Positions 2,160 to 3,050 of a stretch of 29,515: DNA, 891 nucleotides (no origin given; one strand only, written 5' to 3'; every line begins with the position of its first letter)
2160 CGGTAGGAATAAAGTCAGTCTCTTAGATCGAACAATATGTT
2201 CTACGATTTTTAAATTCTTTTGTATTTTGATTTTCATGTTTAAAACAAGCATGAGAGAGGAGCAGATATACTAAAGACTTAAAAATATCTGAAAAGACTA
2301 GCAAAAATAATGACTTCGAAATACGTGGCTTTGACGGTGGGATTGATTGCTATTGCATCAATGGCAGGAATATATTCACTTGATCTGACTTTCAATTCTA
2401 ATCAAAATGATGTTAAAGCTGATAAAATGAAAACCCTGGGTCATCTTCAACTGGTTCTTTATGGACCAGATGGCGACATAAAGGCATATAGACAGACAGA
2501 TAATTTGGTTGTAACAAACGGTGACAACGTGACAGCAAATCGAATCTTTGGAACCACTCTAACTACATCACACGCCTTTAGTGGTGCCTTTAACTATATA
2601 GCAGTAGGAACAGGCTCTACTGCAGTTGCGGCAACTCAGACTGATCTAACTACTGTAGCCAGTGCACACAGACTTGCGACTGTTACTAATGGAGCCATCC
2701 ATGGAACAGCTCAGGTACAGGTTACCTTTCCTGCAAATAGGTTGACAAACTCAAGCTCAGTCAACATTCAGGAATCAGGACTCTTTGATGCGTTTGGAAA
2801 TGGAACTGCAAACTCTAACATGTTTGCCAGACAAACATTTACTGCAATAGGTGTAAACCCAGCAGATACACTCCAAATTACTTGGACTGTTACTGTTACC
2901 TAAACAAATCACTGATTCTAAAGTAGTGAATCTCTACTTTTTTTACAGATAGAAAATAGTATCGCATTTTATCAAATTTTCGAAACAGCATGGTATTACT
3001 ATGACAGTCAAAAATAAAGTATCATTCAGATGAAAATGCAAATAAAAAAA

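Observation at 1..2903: Candidate surface-fibre module: beta-repeat giant protein, membrane microprotein with one repeat strand, and exported phage tail-collar-like protein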

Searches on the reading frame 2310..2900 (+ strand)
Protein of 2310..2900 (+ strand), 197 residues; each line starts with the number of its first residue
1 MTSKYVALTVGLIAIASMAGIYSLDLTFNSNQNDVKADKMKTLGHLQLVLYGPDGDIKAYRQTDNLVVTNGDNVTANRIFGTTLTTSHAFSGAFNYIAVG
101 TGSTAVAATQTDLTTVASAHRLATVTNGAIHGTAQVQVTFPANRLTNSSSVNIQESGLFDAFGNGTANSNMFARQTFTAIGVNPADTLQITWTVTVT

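Call 3: search_protein_families(library=pfam, proteins=[window:2310-2900:+], max_evalue=0.1)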
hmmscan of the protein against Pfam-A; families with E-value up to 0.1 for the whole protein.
window:2310-2900:+ (197 aa): 0 families

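Call 4: search_protein_families(library=phrogs, proteins=[window:2310-2900:+], max_evalue=0.1)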
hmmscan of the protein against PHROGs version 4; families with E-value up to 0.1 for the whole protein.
window:2310-2900:+ (197 aa): 4 families
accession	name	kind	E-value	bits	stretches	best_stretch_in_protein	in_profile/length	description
phrog_5417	-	unknown function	5.9e-19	69.4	1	60-196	28-156/156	-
phrog_20420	-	head and packaging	7.2e-06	26.4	1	83-179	18-116/297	virion structural protein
phrog_23653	-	unknown function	0.00083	20.2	1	64-175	39-146/168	-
phrog_4176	-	tail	0.0017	19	1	48-126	18-89/309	tail fiber protein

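Call 7: find_homologous_proteins(query=window:2310-2900:+)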
Query window:2310-2900:+ (197 aa): 214 proteins with E <= 0.001 among 405 candidates; the best 120 are listed.
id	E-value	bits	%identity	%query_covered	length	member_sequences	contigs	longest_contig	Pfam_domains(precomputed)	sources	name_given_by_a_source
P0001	3.2e-118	410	100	100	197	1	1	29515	-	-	-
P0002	6.7e-92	324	79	100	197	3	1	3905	-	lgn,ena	-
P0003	2.5e-90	319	78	99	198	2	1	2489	-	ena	-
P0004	2.0e-89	316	76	100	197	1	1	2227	-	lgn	-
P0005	3.4e-89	315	77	100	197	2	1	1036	-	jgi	jgi:hypothetical protein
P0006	1.1e-88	314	77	100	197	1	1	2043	-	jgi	jgi:hypothetical protein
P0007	1.2e-88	314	77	100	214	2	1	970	-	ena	-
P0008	1.9e-87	310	76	100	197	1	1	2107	-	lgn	-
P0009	1.6e-81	290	73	100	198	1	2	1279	-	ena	-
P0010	1.7e-79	284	75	95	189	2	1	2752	-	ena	-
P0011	6.4e-77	275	69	100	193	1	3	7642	-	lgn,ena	-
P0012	2.4e-58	215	60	100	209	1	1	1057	-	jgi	jgi:hypothetical protein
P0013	1.4e-56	209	58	97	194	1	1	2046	-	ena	-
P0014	3.8e-56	208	57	100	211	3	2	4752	-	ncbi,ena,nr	ncbi:MAG TPA: hypothetical protein VK431_06645 [Nitrosopumilaceae archaeon]|nr:hypothetical protein 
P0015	9.4e-56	207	57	100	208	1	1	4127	-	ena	-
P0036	2.2e-44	170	55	82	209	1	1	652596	-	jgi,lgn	jgi:hypothetical protein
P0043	9.2e-44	168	48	100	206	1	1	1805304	-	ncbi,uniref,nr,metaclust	ncbi:conserved exported protein of unknown function [Nitrosotalea devaniterrae]|uniref:Uncharacteriz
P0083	4.0e-22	97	38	83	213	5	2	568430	-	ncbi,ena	-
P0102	4.7e-15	74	40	81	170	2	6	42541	-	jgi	jgi:hypothetical protein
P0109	2.1e-14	72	39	81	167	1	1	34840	-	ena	-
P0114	2.6e-14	72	37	84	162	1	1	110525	-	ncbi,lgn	-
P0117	3.3e-14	71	43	81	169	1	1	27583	-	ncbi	-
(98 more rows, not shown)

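Call 8: search_dna_similar(query=window:2310-2900:+, collection=phages, mode=protein, max_evalue=0.001, max_rows=30)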
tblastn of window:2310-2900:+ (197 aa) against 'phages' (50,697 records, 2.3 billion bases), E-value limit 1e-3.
Records with a match: 2; places in all: 2; records where one place covers at least 80% of the query: 1.
Best place of each record, by identity: <60% 2.
By first word of the organism name: phage 1; Achromobacter 1.
By host as written in the record: - 1; Achromobacter denitrificans PR1 1.
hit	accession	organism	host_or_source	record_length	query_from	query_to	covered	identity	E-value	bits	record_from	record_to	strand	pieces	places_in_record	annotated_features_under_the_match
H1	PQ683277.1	phage Simon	raw sewage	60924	38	196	81%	33.3%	7e-6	51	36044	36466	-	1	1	record has no annotation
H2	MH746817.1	Achromobacter phage vB_Ade_ART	Achromobacter denitrificans PR1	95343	64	197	68%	34.3%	1e-4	48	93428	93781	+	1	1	hypothetical protein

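Call 10: search_protein_families(library=ncbifam, proteins=[window:2310-2900:+], max_evalue=1)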
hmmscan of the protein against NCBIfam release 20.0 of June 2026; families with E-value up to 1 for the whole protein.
window:2310-2900:+ (197 aa): 0 families

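Call 15: find_encoding_contigs(protein=P0102, flank=10000, max_places=3)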
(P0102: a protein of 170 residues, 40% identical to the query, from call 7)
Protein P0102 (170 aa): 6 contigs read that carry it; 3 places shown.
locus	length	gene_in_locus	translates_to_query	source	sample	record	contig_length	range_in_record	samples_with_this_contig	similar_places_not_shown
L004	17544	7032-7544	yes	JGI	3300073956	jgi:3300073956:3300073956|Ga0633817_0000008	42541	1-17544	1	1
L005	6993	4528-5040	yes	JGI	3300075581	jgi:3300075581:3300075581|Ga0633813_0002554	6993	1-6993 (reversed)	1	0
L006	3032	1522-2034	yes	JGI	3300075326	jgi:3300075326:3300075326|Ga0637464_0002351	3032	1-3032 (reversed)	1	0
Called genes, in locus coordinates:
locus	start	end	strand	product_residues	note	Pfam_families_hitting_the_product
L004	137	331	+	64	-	-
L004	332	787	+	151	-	PF25673:Terminase_7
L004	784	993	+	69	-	-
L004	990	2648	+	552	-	-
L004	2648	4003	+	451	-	PF04860:Phage_portal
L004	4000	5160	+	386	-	PF25145:NfeD1b_N, PF01343:Peptidase_S49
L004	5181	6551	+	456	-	PF05065:Phage_capsid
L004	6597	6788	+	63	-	-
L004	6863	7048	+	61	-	-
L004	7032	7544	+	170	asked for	-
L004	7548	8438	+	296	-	-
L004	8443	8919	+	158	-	-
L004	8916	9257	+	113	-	-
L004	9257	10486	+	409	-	-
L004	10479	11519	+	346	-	-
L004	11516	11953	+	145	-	-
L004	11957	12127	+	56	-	-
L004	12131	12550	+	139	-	-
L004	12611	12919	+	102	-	-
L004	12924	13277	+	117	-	-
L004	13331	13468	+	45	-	-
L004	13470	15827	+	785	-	PF10145:PhageMin_Tail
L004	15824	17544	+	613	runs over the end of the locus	PF24517:CBM96, PF25788:Ig_Rha78A_N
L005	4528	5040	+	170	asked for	-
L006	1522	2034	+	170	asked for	-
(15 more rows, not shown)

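Call 16: find_encoding_contigs(protein=P0043, flank=8000, max_places=2)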
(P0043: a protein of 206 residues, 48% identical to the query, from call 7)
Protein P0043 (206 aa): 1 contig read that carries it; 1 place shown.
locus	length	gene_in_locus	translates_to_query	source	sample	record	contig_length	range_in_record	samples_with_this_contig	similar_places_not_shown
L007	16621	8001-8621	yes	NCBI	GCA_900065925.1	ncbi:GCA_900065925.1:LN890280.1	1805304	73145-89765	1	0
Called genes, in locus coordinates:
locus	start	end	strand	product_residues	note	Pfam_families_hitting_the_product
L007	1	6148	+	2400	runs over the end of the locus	-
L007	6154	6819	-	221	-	PF03167:UDG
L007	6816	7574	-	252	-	-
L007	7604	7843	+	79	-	-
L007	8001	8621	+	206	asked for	-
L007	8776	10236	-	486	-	PF00587:tRNA-synt_2b, PF03129:HGTP_anticodon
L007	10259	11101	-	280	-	PF01261:AP_endonuc_2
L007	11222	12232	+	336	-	PF04104:DNA_primase_lrg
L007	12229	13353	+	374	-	PF01896:DNA_primase_S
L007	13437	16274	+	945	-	PF03699:UPF0182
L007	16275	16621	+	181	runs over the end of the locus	PF00117:GATase, PF07722:Peptidase_C26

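Call 21: predict_structure(alignment_id=A1)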
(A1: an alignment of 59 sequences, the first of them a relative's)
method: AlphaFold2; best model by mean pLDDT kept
length: 197 residues; sequences in the alignment: 59
mean_pLDDT: 81.2   pTM: 0.73
mean pLDDT of the five models: 81.2, 78.9, 76.9, 75.4, 74.5
residues with pLDDT >= 90: 126; 70-90: 27; 50-70: 6; < 50: 38
segments of 3 or more residues with pLDDT < 50: 1-38
pLDDT, mean of each block of 10 residues (from residue 1): 45 36 36 43 87 96 92 92 92 93 93 91 91 93 91 96 81 95 97 87
secondary structure, 60 per line:
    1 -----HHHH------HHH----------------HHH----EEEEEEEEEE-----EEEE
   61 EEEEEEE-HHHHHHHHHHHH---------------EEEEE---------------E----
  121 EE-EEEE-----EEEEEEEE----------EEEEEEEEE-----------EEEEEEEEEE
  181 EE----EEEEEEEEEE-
elements in order: H6-9 E42-51 E57-67 H69-80 E96-100 E124-127 E133-140 E151-159 E171-182 E187-196

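Call 25: fold_search(model_id=the predicted structure, library=pdb)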
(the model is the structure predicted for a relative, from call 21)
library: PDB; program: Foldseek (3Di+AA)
matches with E <= 10: 534; with E <= 0.001: 0
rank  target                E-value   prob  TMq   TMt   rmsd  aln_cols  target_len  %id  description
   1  2vzt_A                1.1e-01  0.08  0.14  0.04  19.2       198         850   15  Complex of Amycolatopsis orientalis exo-chitosanase CsxA E541A with PNP-beta-D-glucosamine (released 2008-10-14)
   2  6vlk_B                1.3e-01  0.16  0.21  0.09  11.9       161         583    9  A varicella-zoster virus glycoprotein (released 2020-07-15)
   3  9g4c_A                1.3e-01  0.11  0.18  0.11  18.1       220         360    9  25-phosphosteroid lyase + phosphate + desmost-1,4-diene-3-one (released 2026-01-28)
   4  8orn_A                1.5e-01  0.08  0.14  0.14  12.6       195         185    8  Crystal structure of Xanthomonas campestris pv. campestris LolA-LolB complex (released 2023-07-05)
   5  9cu4_A                1.7e-01  0.20  0.22  0.10  11.3       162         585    6  KSHV glycoprotein B ectodomain, postfusion form (released 2025-01-08)
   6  6vlk_A                2.1e-01  0.11  0.19  0.09  12.1       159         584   11  A varicella-zoster virus glycoprotein (released 2020-07-15)
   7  7kdp_A                2.1e-01  0.06  0.13  0.06  16.6       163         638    9  HCMV prefusion gB in complex with fusion inhibitor WAY-174865 (released 2021-03-17)
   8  9g2i_A                2.5e-01  0.08  0.18  0.11  18.6       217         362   10  25-phosphosteroid lyase + phosphate (released 2026-01-21)
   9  9jms_B                3.2e-01  0.12  0.22  0.10  12.2       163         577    8  Cryo-EM structure of VZV gB and FAB 16F9 complex (released 2025-09-24)
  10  9fzn_A                3.3e-01  0.06  0.17  0.11  18.6       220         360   10  25-phosphosteroid lyase (25-PSL) (released 2026-01-14)
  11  9jmr_A                3.5e-01  0.12  0.22  0.10  11.8       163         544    8  Cryo-EM structure of PRV gB and FAB 16f9 complex (released 2025-09-24)
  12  2x09_A                3.7e-01  0.05  0.14  0.04  19.1       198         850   15  Inhibition of the exo-beta-D-glucosaminidase CsxA by a glucosamine- configured castanospermine and an amino-australine (released 2010-02-09)
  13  3cgn                  3.9e-01  0.06  0.15  0.19  18.4       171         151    9  Crystal Structure of thermophilic SlyD (released 2009-03-10)
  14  2vzo_A                3.9e-01  0.05  0.14  0.04  19.2       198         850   15  Crystal structure of Amycolatopsis orientalis exo-chitosanase CsxA (released 2008-10-14)
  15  5xmz                  4.2e-01  0.04  0.12  0.17  18.2       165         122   11  Verticillium effector PevD1 (released 2017-07-05)
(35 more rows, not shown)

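Call 26: fold_search(model_id=the predicted structure, library=viral)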
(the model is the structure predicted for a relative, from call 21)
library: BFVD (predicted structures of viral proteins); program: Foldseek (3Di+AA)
matches with E <= 10: 822; with E <= 0.001: 48
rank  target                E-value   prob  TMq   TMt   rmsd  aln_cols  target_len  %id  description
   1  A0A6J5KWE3            3.3e-12  1.00  0.67  0.87   2.9       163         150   22  Uncharacterized protein [uncultured Caudovirales phage]
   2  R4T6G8                1.2e-11  1.00  0.67  0.65   4.1       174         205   26  Uncharacterized protein [Haloarcula hispanica tailed virus 1]
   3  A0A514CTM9            1.0e-10  1.00  0.62  0.80   2.6       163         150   24  (no name in the UniProt tables at hand)
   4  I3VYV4                2.7e-10  1.00  0.64  0.81   3.3       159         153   23  (no name in the UniProt tables at hand)
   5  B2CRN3                6.5e-10  1.00  0.59  0.70   4.6       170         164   15  Uncharacterized protein [Betalipothrixvirus uzonense]
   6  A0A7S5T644            6.8e-10  1.00  0.61  0.64   7.2       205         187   18  (no name in the UniProt tables at hand)
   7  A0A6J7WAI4            8.1e-10  1.00  0.62  0.63   8.1       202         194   15  Uncharacterized protein [uncultured Caudovirales phage]
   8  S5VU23                1.0e-09  1.00  0.59  0.62   4.1       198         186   18  Uncharacterized protein [Campylobacter phage CP8]
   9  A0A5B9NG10            2.3e-09  1.00  0.56  0.37   3.2       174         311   18  Tail fiber [Stenotrophomonas phage Ponderosa]
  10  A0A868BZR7            4.7e-09  1.00  0.56  0.38   4.7       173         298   18  Tail fiber protein [Xanthomonas phage Xaa_vB_phi31]
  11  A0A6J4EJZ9            6.9e-09  1.00  0.65  0.76   3.1       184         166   17  (no name in the UniProt tables at hand)
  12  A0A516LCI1            9.0e-09  1.00  0.50  0.31   6.0       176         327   18  (no name in the UniProt tables at hand)
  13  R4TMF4                1.2e-08  1.00  0.63  0.65   3.5       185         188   12  Uncharacterized protein [Halogranum tailed virus 1]
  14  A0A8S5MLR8            1.7e-08  1.00  0.54  0.30   5.9       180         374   20  Uncharacterized protein [Podoviridae sp. ctlpi2]
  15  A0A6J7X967            2.4e-08  1.00  0.63  0.67   3.1       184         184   16  Uncharacterized protein [uncultured Caudovirales phage]
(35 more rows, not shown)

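Call 31: find_encoding_contigs(protein=P0036, flank=10000, max_places=2)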
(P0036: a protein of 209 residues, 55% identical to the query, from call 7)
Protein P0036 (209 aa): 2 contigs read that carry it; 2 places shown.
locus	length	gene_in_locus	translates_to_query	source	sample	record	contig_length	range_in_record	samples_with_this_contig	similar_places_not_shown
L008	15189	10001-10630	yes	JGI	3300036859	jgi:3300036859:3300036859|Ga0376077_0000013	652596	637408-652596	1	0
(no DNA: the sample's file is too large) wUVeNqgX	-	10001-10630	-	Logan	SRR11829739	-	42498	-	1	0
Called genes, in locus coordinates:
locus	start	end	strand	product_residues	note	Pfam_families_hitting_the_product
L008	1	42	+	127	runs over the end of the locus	PF01989:AcnX_swivel_put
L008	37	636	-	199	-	PF01871:AMMECR1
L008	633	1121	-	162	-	PF01927:Mut7-C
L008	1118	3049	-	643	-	PF05833:NFACT_N, PF05670:NFACT-R_1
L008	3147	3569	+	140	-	-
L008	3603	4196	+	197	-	PF01135:PCMT, PF01209:Ubie_methyltran, PF02475:TRM5-TYW2_MTfase (weak), PF03602:Cons_hypoth95 (weak), PF05175:MTS, PF06325:PrmA, PF13847:Methyltransf_31, PF13649:Methyltransf_25, +5 more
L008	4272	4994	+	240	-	PF00590:TP_methylase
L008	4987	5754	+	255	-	PF00590:TP_methylase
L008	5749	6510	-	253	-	-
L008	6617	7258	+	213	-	-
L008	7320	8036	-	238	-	PF00535:Glycos_transf_2, PF13641:Glyco_tranf_2_3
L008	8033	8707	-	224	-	PF03167:UDG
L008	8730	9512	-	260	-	-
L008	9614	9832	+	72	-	-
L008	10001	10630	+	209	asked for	-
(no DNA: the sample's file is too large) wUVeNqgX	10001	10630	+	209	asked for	-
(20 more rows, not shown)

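Call 32: find_encoding_contigs(protein=P0083, flank=10000, max_places=2)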
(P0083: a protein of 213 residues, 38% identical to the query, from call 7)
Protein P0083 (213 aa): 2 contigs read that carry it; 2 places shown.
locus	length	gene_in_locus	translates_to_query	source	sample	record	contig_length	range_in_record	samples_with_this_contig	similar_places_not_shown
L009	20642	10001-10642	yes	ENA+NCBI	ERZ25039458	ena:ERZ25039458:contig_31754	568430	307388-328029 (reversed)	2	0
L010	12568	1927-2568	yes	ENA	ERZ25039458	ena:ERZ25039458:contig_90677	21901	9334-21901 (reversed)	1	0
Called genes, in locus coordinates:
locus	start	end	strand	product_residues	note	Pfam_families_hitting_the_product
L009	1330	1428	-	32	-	-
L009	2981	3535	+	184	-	-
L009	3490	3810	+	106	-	-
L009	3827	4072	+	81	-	-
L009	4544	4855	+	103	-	-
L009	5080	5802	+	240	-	PF00590:TP_methylase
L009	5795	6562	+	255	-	PF00590:TP_methylase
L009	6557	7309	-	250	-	PF01177:Asp_Glu_race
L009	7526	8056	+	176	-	-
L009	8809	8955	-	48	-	-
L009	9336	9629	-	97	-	-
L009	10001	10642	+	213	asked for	-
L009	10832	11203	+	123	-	PF17963:Big_9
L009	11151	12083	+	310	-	PF17803:Cadherin_4 (weak), PF17892:Cadherin_5 (weak), PF17963:Big_9, PF17892:Cadherin_5 (weak), PF17963:Big_9, PF17803:Cadherin_4, PF17892:Cadherin_5, PF17963:Big_9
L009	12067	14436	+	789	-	PF17957:Big_7, PF19077:Big_13, PF23981:DUF7305 (weak)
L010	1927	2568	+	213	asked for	-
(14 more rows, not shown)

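Call 37: search_solved_structures(query=A1, max_evalue=1, show_alignments=2)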
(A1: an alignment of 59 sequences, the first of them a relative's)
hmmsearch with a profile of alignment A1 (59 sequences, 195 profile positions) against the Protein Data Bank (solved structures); distinct sequences matched with E-value up to 1: 2.
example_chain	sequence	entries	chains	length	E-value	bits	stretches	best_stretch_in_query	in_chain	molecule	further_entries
6xyw_Au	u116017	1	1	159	0.17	14.7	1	50-83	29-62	50S ribosomal protein L24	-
9evs_1V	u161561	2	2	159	0.32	13.8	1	50-83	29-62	uL24m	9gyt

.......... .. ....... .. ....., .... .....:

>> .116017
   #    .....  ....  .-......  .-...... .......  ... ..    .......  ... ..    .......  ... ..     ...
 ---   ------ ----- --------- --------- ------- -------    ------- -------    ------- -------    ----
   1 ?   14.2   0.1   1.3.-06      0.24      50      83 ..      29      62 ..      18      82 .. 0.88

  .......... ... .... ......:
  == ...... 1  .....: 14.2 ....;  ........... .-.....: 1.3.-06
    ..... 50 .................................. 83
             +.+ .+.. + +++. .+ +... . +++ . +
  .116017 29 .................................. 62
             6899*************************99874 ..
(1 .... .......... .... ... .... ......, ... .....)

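Call 46: search_protein_families(library=phrogs, proteins=[L004:7548-8435:+, L004:8443-8916:+, L004:8916-9254:+, L004:9257-10483:+, L004:10479-11516:+, L004:11516-11950:+, L004:12131-12547:+, L007:2939-3922:+], max_evalue=0.01)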
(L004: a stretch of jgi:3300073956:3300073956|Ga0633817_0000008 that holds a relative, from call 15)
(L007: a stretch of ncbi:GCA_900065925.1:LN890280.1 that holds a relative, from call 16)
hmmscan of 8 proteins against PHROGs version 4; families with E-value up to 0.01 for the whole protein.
L004:7548-8435:+ (296 aa): 0 families

L004:8443-8916:+ (158 aa): 0 families

L004:8916-9254:+ (113 aa): 0 families

L004:9257-10483:+ (409 aa): 2 families
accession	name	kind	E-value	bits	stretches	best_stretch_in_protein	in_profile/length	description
phrog_12240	-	unknown function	3.9e-07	30.9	2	203-326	45-166/387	-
phrog_37281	-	unknown function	0.0012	20.1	0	153-184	4-35/55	-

L004:10479-11516:+ (346 aa): 1 family
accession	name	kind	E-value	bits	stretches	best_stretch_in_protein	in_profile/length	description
phrog_442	-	connector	1.2e-05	25.8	1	131-327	86-247/270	head-tail adaptor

L004:11516-11950:+ (145 aa): 2 families
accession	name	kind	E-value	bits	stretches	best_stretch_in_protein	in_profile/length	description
phrog_17840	-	connector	2.9e-15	57.3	1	2-144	3-137/138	tail terminator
phrog_9958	-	unknown function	0.0046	17.3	1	90-125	86-121/210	-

L004:12131-12547:+ (139 aa): 3 families
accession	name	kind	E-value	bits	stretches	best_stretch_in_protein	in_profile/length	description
phrog_4574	-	tail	1.1e-19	71.8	1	4-117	4-120/147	major tail protein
phrog_9522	-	tail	7.8e-08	32.9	1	5-125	6-122/241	major tail protein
phrog_10528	-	tail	3.9e-05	24.7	1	16-117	22-122/142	major tail protein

L007:2939-3922:+ (328 aa): 1 family
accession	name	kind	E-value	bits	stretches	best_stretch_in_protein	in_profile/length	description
phrog_12240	-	unknown function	3.9e-10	40.8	1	2-210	28-229/387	-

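Call 47: get_annotated_region(hit=H2, flank=8000)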
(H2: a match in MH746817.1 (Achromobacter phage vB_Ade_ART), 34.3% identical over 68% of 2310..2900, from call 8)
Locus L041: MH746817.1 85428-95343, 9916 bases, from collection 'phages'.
description: Achromobacter phage vB_Ade_ART, complete genome.
organism: Achromobacter phage vB_Ade_ART (NCBI taxid 2292880)
taxonomy: Viruses; Duplodnaviria; Heunggongvirae; Uroviricota; Caudoviricetes
host: Achromobacter denitrificans PR1; source: wastewater treatment plant; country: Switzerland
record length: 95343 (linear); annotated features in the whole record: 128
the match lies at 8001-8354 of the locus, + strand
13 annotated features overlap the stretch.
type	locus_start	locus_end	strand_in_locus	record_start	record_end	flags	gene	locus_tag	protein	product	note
CDS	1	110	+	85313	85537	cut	-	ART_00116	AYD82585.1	hypothetical protein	-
CDS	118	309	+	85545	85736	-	-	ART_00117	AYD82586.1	hypothetical protein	-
CDS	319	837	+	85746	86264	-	-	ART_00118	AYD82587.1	structural protein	similar to YP_001210229.1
CDS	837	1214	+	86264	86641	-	-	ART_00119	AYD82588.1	structural protein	similar to YP_001210230.1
CDS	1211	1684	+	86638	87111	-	-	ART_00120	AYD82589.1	structural protein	similar to YP_001210231.1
CDS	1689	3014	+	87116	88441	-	-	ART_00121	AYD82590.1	major structural protein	similar to YP_009201749.1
CDS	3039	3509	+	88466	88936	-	-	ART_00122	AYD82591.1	putative structural protein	similar to YP_009285828.1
CDS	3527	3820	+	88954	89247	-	-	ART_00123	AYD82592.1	putative tail chaperonin protein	similar to YP_009008534.1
CDS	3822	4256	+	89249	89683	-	-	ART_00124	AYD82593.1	putative tail completion protein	similar to YP_001293426.1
CDS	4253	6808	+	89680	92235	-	-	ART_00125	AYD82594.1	tape measure domain protein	similar to YP_009196206.1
CDS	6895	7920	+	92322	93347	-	-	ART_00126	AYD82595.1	hypothetical protein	similar to YP_009201754.1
CDS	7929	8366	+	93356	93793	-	-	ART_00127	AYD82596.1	hypothetical protein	similar to YP_009201755.1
CDS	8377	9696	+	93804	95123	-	-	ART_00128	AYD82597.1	tail fiber protein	similar to YP_009196209.1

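Call 49: search_protein_families(library=pfam, proteins=[L007:2-2938:+, L007:3923-6145:+, L004:9257-10483:+, L007:2939-3922:+, L004:7032-7541:+], max_evalue=0.01)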
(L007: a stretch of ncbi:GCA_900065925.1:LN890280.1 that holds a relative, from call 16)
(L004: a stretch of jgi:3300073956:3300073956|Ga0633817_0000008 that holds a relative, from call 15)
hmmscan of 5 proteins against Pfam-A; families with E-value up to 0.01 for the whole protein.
L007:2-2938:+ (979 aa): 7 families
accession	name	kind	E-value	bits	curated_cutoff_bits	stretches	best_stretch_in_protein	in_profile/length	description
PF01436.27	NHL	-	4.4e-30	102.6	20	4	804-831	1-28/28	NHL repeat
PF13385.13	Laminin_G_3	-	1.4e-18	68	27.6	1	134-304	3-151/151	Concanavalin A-like lectin/glucanases superfamily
PF17170.10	DUF5128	-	1.5e-09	37.9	22.9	1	769-838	54-125/321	6-bladed beta-propeller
PF08450.18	SGL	-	2.1e-09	37.8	26.3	1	771-836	148-215/246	SMP-30/Gluconolactonase/LRE-like region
PF24684.1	Vgb_lyase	-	3.6e-05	23.2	50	1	756-973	11-208/290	Virginiamycin B lyase family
PF25021.1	TEN_NHL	-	5.7e-05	22.7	27.1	0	802-844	139-179/357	Teneurin NHL domain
PF06739.17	SBBP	-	0.0042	17.4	20.5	1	806-821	14-29/38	Beta-propeller repeat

L007:3923-6145:+ (741 aa): 0 families

L004:9257-10483:+ (409 aa): 0 families

L007:2939-3922:+ (328 aa): 0 families

L004:7032-7541:+ (170 aa): 0 families

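Call 54: search_solved_structures(query=L007:2939-3922:+, max_evalue=1, show_alignments=3)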
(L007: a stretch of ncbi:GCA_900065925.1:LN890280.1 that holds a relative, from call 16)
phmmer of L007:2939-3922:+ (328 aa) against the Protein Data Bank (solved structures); distinct sequences matched with E-value up to 1: 0.

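Call 55: search_solved_structures(query=L004:9257-10483:+, max_evalue=1, show_alignments=3)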
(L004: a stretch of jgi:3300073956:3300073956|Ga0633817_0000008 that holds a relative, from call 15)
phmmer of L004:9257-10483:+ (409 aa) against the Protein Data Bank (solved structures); distinct sequences matched with E-value up to 1: 1.
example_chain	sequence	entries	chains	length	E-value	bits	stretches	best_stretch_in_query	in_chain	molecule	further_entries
3moy_A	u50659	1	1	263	0.1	15.1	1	126-190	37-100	Probable enoyl-CoA hydratase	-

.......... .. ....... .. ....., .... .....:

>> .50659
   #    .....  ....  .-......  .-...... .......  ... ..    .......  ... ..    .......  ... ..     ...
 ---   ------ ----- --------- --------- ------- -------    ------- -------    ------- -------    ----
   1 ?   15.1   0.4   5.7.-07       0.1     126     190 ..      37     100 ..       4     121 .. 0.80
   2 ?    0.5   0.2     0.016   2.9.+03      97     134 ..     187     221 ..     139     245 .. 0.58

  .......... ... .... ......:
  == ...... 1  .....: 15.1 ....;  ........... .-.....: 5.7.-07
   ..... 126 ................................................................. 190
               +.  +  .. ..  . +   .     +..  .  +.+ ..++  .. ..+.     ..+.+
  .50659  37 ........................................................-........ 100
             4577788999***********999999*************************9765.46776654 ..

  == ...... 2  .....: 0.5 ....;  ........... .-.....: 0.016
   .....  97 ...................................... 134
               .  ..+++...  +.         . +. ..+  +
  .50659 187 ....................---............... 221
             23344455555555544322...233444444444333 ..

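Call 63: search_protein_representatives(protein=P0102)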
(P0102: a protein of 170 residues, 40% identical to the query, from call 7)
Query: 170 residues. Proteins with E-value up to 0.001 (for the whole library): 4726; up to 1e-10: 1616; up to 1e-30: 35. The best 150 are listed.
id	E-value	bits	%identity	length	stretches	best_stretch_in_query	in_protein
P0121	2.8e-57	209.2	62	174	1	4-169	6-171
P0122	3.9e-55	202.3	67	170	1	5-168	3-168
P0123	3.5e-49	182.9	56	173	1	5-170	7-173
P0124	3.4e-43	163.5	54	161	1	5-168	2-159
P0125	5.6e-40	153.0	59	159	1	33-168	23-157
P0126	7.4e-40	152.6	59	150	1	28-169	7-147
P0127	1.6e-39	151.6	56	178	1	25-168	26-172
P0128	2.2e-39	151.1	54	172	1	6-169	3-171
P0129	4.9e-39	149.9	55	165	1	8-170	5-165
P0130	1.7e-37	145.0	48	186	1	3-168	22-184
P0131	6.5e-36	139.8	52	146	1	24-169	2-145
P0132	7.0e-36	139.7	56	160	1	26-169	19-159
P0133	1.2e-35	138.9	56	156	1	33-168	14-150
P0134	7.1e-35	136.4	56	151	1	26-169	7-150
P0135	7.9e-35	136.3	56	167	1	34-170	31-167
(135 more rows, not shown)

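Call 71: predict_structure(alignment_id=A2)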
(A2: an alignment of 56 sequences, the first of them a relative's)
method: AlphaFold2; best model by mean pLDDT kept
length: 170 residues; sequences in the alignment: 56
mean_pLDDT: 93.3   pTM: 0.82
mean pLDDT of the five models: 93.3, 92.6, 92.4, 92.3, 91.5
residues with pLDDT >= 90: 143; 70-90: 15; 50-70: 12; < 50: 0
segments of 3 or more residues with pLDDT < 50: none
pLDDT, mean of each block of 10 residues (from residue 1): 70 68 84 98 98 96 96 98 98 98 98 98 97 98 97 98 97
secondary structure, 60 per line:
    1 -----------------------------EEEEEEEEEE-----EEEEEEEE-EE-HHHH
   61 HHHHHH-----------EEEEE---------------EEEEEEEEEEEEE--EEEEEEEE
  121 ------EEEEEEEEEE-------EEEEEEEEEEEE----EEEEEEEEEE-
elements in order: E30-39 E45-52 H57-66 E78-82 E98-110 E113-120 E127-136 E144-155 E160-169

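Call 85: find_encoding_contigs(protein=P0114, flank=8000, max_places=1)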
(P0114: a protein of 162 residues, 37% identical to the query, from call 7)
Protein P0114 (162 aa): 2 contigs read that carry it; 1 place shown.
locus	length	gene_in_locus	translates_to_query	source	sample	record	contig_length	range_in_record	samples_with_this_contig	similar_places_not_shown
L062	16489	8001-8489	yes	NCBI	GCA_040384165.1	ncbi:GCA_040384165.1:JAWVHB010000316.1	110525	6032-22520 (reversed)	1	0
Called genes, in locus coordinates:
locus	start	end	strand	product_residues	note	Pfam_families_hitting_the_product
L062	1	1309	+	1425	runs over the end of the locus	PF10145:PhageMin_Tail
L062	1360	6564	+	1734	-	-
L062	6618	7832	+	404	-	-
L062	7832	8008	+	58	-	-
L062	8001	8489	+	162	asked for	-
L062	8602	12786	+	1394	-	-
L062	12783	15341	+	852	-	-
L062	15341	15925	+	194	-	-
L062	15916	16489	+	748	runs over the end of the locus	-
